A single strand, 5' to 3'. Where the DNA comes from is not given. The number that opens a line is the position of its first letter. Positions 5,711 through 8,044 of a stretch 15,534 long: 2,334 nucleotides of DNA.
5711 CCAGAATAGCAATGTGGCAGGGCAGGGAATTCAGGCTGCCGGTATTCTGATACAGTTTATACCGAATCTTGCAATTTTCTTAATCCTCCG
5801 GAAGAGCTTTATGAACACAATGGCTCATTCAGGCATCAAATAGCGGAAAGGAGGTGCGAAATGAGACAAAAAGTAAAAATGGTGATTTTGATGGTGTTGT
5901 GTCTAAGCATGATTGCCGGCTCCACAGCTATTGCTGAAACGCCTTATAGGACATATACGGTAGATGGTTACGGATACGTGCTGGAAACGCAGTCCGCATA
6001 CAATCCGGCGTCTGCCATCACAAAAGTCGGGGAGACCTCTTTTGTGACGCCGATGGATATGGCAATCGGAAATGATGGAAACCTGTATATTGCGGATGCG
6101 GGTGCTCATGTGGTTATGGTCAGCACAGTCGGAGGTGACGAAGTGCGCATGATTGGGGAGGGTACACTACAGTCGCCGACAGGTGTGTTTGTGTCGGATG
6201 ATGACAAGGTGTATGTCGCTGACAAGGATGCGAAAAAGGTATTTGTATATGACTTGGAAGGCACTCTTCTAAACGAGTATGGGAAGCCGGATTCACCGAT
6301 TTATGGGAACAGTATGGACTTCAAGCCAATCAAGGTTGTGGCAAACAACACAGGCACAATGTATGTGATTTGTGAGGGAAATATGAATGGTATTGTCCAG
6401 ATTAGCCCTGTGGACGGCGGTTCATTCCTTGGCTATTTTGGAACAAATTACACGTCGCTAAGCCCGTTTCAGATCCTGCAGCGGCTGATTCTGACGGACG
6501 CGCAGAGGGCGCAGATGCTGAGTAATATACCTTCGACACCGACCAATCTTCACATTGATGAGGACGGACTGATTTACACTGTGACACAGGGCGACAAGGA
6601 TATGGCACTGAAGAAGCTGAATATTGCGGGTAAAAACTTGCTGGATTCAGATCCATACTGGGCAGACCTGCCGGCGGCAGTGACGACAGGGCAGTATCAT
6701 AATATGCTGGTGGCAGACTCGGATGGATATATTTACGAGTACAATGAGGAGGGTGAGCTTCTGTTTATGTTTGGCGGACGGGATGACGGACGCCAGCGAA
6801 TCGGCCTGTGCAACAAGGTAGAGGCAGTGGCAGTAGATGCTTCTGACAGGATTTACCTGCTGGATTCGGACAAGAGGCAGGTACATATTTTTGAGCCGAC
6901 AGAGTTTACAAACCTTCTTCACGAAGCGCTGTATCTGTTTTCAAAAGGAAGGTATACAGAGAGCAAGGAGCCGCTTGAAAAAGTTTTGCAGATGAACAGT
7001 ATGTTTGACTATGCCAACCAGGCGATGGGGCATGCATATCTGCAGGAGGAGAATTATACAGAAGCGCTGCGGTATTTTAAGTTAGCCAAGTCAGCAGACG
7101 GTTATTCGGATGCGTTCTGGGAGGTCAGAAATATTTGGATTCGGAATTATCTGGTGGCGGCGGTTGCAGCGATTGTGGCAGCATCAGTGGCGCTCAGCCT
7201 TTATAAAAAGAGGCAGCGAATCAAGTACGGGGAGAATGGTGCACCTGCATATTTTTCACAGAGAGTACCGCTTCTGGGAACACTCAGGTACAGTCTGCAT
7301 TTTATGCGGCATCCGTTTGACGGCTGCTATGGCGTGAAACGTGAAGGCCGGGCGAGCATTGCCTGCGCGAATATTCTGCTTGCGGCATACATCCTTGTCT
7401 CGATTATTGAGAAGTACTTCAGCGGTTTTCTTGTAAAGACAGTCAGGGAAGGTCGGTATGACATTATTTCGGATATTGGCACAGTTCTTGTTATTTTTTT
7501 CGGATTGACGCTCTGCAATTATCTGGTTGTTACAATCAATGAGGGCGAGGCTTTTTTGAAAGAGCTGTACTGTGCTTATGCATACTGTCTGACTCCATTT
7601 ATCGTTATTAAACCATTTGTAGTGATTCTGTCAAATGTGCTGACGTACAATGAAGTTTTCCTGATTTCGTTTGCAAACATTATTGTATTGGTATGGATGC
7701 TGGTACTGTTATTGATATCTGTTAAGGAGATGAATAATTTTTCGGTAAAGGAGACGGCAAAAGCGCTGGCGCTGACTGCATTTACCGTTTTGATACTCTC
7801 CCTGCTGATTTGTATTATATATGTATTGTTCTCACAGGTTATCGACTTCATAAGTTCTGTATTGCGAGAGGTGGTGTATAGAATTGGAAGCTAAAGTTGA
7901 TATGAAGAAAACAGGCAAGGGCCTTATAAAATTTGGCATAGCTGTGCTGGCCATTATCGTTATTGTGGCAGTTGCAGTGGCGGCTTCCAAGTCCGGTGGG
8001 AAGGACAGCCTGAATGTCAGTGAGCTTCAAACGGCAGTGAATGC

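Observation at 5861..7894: Unusual fusion: extracellular NHL beta-propeller plus TPR tethered to a polytopic Yip1-like membrane domain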

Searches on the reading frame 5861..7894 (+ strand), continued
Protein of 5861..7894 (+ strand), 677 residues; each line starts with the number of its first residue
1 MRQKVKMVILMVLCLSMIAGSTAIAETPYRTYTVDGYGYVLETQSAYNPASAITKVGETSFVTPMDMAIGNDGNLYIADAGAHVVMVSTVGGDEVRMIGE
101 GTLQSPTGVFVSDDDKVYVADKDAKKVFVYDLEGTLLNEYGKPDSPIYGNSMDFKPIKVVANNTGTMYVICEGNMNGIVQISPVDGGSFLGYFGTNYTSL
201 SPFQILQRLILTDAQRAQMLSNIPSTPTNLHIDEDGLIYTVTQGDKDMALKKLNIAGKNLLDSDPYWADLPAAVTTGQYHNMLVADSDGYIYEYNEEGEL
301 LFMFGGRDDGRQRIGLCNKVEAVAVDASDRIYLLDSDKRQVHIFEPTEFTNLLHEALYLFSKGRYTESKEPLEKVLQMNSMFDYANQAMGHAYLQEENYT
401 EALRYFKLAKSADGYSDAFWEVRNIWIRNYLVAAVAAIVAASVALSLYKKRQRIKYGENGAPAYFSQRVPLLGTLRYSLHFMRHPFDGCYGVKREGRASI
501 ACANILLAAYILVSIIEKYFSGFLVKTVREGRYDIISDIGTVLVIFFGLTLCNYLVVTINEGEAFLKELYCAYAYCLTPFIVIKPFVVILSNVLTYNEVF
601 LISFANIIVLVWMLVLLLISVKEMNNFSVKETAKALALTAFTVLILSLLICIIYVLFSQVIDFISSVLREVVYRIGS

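Call 88: search_protein_families(library=pfam, proteins=[P0122, P0124, P0206, P0255, P0263, P0203, P0266, P0228], max_evalue=0.001)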
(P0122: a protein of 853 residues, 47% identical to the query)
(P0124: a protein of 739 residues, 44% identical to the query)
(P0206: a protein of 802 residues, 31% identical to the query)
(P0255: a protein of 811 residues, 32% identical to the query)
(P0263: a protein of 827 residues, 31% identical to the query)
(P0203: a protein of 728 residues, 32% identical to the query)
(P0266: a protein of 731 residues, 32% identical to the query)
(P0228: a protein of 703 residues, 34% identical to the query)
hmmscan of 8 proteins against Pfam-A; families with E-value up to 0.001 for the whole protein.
P0122 (853 aa): 1 family
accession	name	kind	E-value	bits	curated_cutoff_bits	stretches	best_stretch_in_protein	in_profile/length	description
PF04893.22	Yip1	-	1.3e-11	45.1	28.6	1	660-827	5-172/173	Yip1 domain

P0124 (739 aa): 2 families
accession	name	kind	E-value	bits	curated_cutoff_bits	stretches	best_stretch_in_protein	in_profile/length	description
PF04893.22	Yip1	-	1.3e-08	35.3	28.6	1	545-712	5-171/173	Yip1 domain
PF01436.27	NHL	-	2.7e-07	30.7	20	0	378-404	2-28/28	NHL repeat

P0206 (802 aa): 3 families
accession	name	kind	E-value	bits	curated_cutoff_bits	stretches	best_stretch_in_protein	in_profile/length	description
PF04893.22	Yip1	-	4.6e-08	33.6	28.6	1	611-777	3-171/173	Yip1 domain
PF01436.27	NHL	-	2.5e-06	27.7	20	0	445-471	2-28/28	NHL repeat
PF06739.17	SBBP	-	1.8e-05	25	20.5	0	352-373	13-34/38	Beta-propeller repeat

P0255 (811 aa): 5 families
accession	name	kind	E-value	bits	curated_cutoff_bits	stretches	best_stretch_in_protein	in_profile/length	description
PF01436.27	NHL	-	6.7e-12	45.2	20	1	80-107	1-28/28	NHL repeat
PF04893.22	Yip1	-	6e-09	36.4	28.6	1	615-784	3-172/173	Yip1 domain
PF07719.23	TPR_2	-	5.4e-06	26.6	27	0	486-511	6-31/34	Tetratricopeptide repeat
PF13414.12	TPR_11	-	1.6e-05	24.9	26.8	1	491-523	4-36/42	TPR repeat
PF13432.12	TPR_16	-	0.00036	21.3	32.7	1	487-534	3-50/65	Tetratricopeptide repeat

P0263 (827 aa): 3 families
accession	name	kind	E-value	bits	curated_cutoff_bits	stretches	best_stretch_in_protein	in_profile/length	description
PF01436.27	NHL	-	2.3e-19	68.8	20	2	233-259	1-27/28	NHL repeat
PF04893.22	Yip1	-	1.8e-09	38.2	28.6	1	633-800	2-170/173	Yip1 domain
PF08450.18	SGL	-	3.4e-08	33.8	26.3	1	198-281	145-229/246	SMP-30/Gluconolactonase/LRE-like region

P0203 (728 aa): 2 families
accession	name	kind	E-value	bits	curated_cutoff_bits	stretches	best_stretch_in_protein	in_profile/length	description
PF04893.22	Yip1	-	4.7e-11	43.3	28.6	1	536-704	2-172/173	Yip1 domain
PF01436.27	NHL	-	6.7e-07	29.5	20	0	369-396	1-28/28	NHL repeat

P0266 (731 aa): 4 families
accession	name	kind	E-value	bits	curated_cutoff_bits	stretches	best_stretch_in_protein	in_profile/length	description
PF01436.27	NHL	-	2.7e-15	56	20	2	73-100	1-28/28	NHL repeat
PF14559.12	TPR_19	-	4.5e-06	27.3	25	1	416-468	3-55/68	Tetratricopeptide repeat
PF04893.22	Yip1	-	1.5e-05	25.3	28.6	1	537-707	2-171/173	Yip1 domain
PF22701.2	Mala_s_1-like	-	0.00043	20.5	27.5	0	76-204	1-122/195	Mal s 1 allergenic protein-like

P0228 (703 aa): 6 families
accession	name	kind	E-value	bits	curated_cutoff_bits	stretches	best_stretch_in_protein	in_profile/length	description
PF01436.27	NHL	-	6.3e-22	76.9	20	3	112-138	2-28/28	NHL repeat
PF04893.22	Yip1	-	3.1e-11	43.9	28.6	1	509-678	2-171/173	Yip1 domain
PF08450.18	SGL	-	3.3e-06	27.3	26.3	0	81-151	149-223/246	SMP-30/Gluconolactonase/LRE-like region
PF25021.1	TEN_NHL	-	4.3e-05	23.1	27.1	0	109-135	327-353/357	Teneurin NHL domain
PF07719.23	TPR_2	-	8.6e-05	22.8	27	0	417-439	3-25/34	Tetratricopeptide repeat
PF13449.12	Phytase-like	-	0.00038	20.9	27.6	0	113-152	69-108/284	Esterase-like activity of phytase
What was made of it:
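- Tried and rejected: None was identified (call 88).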

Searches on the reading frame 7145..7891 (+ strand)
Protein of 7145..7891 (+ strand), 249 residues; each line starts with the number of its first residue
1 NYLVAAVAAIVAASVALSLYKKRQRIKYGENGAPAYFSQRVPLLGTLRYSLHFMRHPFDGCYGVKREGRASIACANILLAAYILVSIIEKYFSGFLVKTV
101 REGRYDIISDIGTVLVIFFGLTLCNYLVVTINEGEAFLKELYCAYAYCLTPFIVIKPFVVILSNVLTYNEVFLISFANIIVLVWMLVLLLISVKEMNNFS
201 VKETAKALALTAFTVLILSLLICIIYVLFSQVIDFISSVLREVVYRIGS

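Call 86: search_solved_structures(query=window:7145-7891:+, max_evalue=10)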
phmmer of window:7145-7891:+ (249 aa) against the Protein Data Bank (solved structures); distinct sequences matched with E-value up to 10: 0.
